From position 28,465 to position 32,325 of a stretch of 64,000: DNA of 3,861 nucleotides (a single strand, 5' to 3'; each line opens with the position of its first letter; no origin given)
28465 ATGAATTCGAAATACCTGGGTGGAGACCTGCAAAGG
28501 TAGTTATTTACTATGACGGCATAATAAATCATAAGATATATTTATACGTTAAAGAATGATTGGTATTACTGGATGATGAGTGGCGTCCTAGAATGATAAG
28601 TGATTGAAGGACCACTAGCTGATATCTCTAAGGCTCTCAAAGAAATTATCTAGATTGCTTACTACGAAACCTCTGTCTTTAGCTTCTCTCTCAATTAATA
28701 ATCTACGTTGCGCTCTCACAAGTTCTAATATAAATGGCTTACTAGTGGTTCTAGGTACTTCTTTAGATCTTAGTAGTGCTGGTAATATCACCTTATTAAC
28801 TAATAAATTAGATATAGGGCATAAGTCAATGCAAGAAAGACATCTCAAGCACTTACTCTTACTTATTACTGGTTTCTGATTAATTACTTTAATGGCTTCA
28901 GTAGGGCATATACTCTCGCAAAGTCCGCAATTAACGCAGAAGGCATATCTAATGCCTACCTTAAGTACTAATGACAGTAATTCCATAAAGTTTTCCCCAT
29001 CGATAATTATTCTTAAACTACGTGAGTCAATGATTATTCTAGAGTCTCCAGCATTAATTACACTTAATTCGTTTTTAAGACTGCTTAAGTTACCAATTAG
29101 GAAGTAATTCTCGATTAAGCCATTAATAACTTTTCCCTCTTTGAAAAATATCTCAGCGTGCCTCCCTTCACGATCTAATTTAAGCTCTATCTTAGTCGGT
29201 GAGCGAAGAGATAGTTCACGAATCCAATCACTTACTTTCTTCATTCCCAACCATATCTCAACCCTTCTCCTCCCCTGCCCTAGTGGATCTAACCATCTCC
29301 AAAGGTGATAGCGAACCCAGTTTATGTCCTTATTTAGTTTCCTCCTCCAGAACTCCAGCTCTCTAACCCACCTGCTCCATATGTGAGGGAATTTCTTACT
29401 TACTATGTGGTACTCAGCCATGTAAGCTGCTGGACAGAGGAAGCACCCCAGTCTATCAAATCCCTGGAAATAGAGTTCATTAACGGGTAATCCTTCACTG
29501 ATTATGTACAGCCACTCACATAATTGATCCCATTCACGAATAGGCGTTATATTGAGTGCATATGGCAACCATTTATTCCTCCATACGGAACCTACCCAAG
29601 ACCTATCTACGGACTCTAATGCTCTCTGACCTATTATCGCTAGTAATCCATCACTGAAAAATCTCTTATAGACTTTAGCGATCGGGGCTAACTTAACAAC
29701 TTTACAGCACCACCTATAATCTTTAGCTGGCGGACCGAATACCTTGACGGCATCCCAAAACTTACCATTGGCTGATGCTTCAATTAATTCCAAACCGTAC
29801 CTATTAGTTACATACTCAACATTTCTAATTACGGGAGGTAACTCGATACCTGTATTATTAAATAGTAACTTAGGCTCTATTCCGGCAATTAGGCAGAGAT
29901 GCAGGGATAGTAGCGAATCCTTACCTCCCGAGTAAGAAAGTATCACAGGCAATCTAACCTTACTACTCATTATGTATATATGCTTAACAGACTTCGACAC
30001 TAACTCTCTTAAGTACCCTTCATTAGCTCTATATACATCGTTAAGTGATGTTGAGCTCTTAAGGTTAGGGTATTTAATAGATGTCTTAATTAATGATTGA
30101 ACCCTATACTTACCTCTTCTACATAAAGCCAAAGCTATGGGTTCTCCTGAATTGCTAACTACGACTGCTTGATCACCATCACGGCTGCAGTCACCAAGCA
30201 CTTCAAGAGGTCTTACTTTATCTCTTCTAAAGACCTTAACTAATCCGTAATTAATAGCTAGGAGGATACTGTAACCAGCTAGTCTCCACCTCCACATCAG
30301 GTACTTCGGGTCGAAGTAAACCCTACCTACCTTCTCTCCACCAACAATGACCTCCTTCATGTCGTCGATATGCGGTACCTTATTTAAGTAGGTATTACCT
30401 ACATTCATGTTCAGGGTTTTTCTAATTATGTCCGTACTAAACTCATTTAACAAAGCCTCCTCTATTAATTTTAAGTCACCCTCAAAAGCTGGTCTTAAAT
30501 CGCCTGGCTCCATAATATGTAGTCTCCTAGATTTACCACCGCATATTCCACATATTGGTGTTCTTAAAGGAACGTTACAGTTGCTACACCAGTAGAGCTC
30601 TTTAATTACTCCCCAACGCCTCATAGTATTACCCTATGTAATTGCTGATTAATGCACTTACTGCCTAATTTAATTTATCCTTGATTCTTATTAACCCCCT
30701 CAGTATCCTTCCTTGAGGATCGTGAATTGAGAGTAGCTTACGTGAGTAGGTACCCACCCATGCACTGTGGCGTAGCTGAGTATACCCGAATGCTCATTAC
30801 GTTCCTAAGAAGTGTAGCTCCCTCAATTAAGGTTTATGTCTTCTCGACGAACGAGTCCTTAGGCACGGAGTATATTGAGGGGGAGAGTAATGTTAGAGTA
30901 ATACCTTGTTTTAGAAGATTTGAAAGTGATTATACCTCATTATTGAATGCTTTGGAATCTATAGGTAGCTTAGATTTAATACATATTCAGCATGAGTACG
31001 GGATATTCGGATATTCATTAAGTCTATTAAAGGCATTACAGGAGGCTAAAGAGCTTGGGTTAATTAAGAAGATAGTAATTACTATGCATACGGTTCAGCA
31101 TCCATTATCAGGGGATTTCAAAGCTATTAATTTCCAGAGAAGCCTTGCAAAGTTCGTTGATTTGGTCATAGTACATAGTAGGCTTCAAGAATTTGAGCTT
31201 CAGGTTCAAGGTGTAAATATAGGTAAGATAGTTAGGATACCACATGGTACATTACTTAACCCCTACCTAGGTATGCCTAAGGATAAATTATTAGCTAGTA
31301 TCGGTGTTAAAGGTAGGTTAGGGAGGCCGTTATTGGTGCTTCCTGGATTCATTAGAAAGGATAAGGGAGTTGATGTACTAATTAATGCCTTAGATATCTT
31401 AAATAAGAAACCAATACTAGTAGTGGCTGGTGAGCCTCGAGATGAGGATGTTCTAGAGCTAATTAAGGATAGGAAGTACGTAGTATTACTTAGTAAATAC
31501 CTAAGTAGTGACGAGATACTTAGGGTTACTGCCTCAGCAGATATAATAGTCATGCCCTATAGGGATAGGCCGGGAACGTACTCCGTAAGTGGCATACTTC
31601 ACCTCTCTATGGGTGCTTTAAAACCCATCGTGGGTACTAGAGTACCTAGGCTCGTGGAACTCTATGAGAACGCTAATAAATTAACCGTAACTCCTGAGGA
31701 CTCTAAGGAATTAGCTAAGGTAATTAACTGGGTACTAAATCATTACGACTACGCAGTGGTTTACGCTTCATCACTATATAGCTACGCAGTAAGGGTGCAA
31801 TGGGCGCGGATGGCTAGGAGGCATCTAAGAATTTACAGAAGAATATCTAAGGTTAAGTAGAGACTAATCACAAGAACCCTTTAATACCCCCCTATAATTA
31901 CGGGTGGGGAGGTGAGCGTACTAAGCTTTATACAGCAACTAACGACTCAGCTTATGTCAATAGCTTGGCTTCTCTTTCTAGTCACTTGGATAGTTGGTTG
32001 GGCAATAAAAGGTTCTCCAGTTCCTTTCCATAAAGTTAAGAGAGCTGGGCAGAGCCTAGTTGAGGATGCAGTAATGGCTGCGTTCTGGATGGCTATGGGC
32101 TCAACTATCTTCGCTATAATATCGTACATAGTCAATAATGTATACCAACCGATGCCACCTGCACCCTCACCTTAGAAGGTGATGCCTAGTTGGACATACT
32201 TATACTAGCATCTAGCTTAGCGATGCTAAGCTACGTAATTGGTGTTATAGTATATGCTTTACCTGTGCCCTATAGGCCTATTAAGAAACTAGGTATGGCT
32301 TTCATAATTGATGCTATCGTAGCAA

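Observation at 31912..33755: Small-large-small membrane gene cluster with Ced/Ted-like (VirB2/VirB6-like) architecture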

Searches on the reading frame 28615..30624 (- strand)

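Call 13: search_protein_families(library=ncbifam, proteins=[window:28615-30624:-], max_evalue=0.00001)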
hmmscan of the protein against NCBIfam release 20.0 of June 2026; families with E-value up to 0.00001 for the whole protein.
window:28615-30624:- (669 aa): 27 families (the best 25 are shown)
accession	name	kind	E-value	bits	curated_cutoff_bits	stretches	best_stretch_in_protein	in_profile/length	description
NF010367.0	PRK13795.1-2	equivalog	1.4e-121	406.8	456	1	9-605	11-582/584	hypothetical protein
NF010369.0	PRK13795.1-4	equivalog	1.8e-110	370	1086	1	10-605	14-622/633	hypothetical protein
NF010368.0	PRK13795.1-3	equivalog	1.2e-107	360.8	588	2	188-605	211-630/635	hypothetical protein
NF010366.0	PRK13795.1-1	equivalog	3.3e-92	309.7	745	2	9-445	37-491/667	hypothetical protein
NF006327.0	PRK08557.1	equivalog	4.2e-45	154.3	366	1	59-445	9-397/415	hypothetical protein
NF006351.0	PRK08576.1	equivalog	6.9e-32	110.6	290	1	187-411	200-415/436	hypothetical protein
NF038196.1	ferrodoxin_EFR1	subfamily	7.3e-12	45.8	75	1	562-606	185-228/242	EFR1 family ferrodoxin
NF002537.0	PRK02090.1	equivalog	4.2e-11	42.9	154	1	222-403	38-218/244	phosphoadenylyl-sulfate reductase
NF004541.0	PRK05888.2-2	equivalog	4.7e-10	39.6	217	1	560-612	60-116/168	NADH-quinone oxidoreductase subunit NuoI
TIGR02055.1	APS_reductase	subfamily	3.5e-09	36.8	235.3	1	245-402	14-172/194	adenylylsulfate reductase, thioredoxin dependent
NF058577.1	FdxA_fam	equivalog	1.2e-08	35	65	1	563-604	9-50/52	4Fe-4S ferredoxin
NF042909.1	FMH_DH_FwdF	exception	3.7e-08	32.8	375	1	558-611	222-278/336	tungsten-dependent formylmethanofuran dehydrogenase subunit FwdF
NF045874.1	Vhu_polyferre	exception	6.5e-08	31.7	600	1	563-611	130-178/381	F420-non-reducing hydrogenase associated-polyferredoxin VhuB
TIGR03294.1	FrhG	equivalog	8.5e-08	32.2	245.5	1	558-605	171-218/228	coenzyme F420 hydrogenase subunit gamma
TIGR02179.1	PorD_KorD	subfamily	1.3e-07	31.6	60.05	0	555-583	49-77/78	2-oxoacid:acceptor oxidoreductase, delta subunit, pyruvate/2-ketoisovalerate family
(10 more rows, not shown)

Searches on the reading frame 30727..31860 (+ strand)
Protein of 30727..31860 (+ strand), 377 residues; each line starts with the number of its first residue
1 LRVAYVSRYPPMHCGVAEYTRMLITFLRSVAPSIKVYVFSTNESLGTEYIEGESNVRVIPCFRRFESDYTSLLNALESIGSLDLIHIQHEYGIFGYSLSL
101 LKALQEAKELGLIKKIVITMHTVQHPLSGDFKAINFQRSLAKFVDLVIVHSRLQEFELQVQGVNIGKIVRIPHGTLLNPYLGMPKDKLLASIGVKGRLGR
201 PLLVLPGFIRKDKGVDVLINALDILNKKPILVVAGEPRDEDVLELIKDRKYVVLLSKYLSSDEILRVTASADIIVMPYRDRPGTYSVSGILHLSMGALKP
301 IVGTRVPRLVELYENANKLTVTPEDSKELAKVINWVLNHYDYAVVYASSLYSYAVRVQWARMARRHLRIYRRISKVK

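Call 3: search_protein_families(library=pfam, proteins=[window:30727-31860:+], max_evalue=1)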
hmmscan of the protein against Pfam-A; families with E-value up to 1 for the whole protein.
window:30727-31860:+ (377 aa): 3 families
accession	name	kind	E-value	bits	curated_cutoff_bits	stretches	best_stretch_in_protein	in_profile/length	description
PF13692.12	Glyco_trans_1_4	-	8.1e-14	52.5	27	1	202-338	3-141/142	Glycosyl transferases group 1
PF00534.26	Glycos_transf_1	-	7e-10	39.1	26.4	1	200-340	15-159/172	Glycosyl transferases group 1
PF13579.12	Glyco_trans_4_4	-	0.014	16.2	29.7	1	15-174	2-158/158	Glycosyl transferase 4-like domain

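Call 4: search_protein_families(library=ncbifam, proteins=[window:30727-31860:+], max_evalue=1)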
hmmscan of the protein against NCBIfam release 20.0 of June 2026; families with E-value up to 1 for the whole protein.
window:30727-31860:+ (377 aa): 10 families
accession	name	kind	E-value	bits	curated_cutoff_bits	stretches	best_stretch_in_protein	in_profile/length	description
NF047684.1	TeichurnBiosyTuaC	equivalog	1.9e-08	33.6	550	1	136-353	158-368/391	teichuronic acid biosynthesis protein TuaC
TIGR02149.1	glgA_Coryne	subfamily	2.3e-08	33.6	302.4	1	168-373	171-390/391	glycogen synthase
NF053787.1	GlcN_PG_synth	equivalog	4e-07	29.2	480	1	188-373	187-359/361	N-acetylglucosaminyl phosphatidylglycerol synthase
TIGR04047.1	MSMEG_0565_glyc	hypoth_equivalog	2.3e-06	27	259.85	1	101-372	98-373/373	MSMEG_0565 family glycosyltransferase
TIGR02095.1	glgA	subfamily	3.4e-06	26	328.45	1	185-372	279-476/477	glycogen/starch synthase, ADP-glucose type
TIGR04157.1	glyco_rSAM_CFB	subfamily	0.0036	16.3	400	1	137-320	163-347/406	TIGR04157 family glycosyltransferase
NF001899.0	PRK00654.1-2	equivalog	0.0036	15.7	459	1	185-374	276-476/478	glycogen synthase GlgA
NF041010.1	glycosy_Agl16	equivalog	0.0068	15.3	575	1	114-250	105-227/352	glycosylation protein Agl16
NF001903.0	PRK00654.2-2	equivalog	0.038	12.7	616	1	198-302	294-399/482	glycogen synthase GlgA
NF038236.1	retron_eff_Se72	equivalog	0.081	12.9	82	1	207-232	13-38/62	retron Se72 family effector protein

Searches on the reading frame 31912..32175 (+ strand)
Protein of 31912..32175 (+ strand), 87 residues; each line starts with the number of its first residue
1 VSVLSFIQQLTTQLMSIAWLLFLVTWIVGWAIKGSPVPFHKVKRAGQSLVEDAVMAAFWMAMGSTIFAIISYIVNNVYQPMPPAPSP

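Call 3: search_protein_families(library=pfam, proteins=[window:31912-32175:+], max_evalue=1)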
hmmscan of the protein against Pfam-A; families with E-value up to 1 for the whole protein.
window:31912-32175:+ (87 aa): 4 families
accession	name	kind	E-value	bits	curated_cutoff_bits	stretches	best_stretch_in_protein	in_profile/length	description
PF19473.4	DUF6010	-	0.0059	17.2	27.3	1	11-63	67-118/120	Family of unknown function (DUF6010)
PF09605.15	Trep_Strep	-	0.05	14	28.7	1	1-74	10-86/185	Hypothetical bacterial integral membrane protein (Trep_Strep)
PF23494.1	bPH_10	-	0.17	11.7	27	1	18-64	22-71/151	YqeB-like bacterial PH domain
PF11200.13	DUF2981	-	0.25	11.2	27.2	1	2-85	17-91/352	Protein of unknown function (DUF2981)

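Call 4: search_protein_families(library=ncbifam, proteins=[window:31912-32175:+], max_evalue=1)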
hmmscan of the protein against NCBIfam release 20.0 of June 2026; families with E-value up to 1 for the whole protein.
window:31912-32175:+ (87 aa): 3 families
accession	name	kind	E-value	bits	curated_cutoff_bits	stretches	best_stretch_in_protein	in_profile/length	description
NF041797.1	Ced_CedA1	equivalog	2.8e-35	120.3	100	1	4-77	2-75/75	DNA import protein CedA1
NF041796.2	Ced_CedA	equivalog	3.8e-07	30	330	1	13-76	6-69/259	DNA import protein CedA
NF053657.1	CedE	equivalog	6.2e-06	26.2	400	1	15-74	7-66/260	DNA-translocating protein CedE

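Call 11: search_solved_structures(query=window:31912-32172:+, max_evalue=10, show_alignments=2)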
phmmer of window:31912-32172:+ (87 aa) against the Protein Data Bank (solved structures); distinct sequences matched with E-value up to 10: 5.
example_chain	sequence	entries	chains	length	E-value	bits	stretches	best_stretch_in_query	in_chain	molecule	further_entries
8dfu_B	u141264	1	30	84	1.3e-22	82.9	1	3-75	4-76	Pilin protein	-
4tq3_A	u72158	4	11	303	0.094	16.4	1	14-75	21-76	Prenyltransferase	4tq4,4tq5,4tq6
4ra7_A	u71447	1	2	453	0.79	13.4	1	23-80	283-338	Peptidoglycan glycosyltransferase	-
4n1x_A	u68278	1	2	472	0.85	13.3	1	23-80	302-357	Peptidoglycan glycosyltransferase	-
4jbf_A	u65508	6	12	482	0.88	13.3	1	23-80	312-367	Peptidoglycan glycosyltransferase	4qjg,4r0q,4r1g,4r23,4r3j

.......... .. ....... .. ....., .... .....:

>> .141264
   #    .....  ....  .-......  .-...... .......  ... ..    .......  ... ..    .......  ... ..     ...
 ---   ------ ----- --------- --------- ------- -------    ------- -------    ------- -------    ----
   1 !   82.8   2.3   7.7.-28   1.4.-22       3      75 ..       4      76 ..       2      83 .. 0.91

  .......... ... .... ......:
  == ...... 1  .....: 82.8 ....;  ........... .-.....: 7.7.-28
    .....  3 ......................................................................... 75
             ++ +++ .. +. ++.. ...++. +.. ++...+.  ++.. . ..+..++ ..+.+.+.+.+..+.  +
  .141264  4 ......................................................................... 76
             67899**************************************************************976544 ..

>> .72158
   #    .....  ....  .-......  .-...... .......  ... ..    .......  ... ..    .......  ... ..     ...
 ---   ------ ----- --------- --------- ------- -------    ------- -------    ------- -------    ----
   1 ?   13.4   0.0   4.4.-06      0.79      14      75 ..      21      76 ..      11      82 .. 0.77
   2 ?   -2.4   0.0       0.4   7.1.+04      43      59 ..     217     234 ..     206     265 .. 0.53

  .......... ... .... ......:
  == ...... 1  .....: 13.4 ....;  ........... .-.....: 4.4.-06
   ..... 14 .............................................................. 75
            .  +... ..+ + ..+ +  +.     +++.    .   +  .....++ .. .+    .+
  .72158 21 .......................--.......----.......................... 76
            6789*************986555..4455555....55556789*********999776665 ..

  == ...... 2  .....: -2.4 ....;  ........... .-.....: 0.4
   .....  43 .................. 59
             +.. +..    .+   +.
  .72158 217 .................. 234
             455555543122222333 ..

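Call 14: find_homologous_proteins(query=window:31912-32172:+, max_evalue=0.001)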
Query window:31912-32172:+ (87 aa): 14 proteins with E <= 0.001 among 14 candidates.
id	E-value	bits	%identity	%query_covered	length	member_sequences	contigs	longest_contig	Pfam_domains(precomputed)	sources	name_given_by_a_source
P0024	1.0e-49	184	100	100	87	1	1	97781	PF27251.1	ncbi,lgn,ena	-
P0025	2.3e-49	183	99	100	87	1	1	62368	PF27251.1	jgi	-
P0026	3.8e-42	160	82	98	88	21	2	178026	PF27251.1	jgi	-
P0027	1.7e-41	158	82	91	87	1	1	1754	PF27251.1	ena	-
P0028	1.5e-40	155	80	91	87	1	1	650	PF27251.1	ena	-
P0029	2.1e-40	154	78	91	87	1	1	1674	PF27251.1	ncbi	-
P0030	3.9e-40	153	77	91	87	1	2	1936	PF27251.1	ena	-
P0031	2.3e-38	148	72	90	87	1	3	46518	PF27251.1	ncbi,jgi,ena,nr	ncbi:MAG: hypothetical protein B6U73_04035 [Desulfurococcales archaeon ex4484_204]|nr:MAG: hypotheti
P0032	7.6e-38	146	69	90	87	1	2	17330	PF27251.1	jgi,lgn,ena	-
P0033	1.3e-37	145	68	90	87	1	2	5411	PF27251.1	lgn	-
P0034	2.4e-37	144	67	90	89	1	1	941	PF27251.1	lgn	-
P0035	3.1e-37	144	71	90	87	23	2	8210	PF27251.1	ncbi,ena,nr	ncbi:MAG: hypothetical protein J7J20_06825 [Desulfurococcales archaeon]|nr:hypothetical protein [Des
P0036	9.5e-37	142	67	91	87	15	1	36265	PF27251.1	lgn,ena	-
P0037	2.8e-35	138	65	91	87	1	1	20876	PF27251.1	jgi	-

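Call 45: find_encoding_contigs(protein=P0024, flank=10000, max_places=4)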
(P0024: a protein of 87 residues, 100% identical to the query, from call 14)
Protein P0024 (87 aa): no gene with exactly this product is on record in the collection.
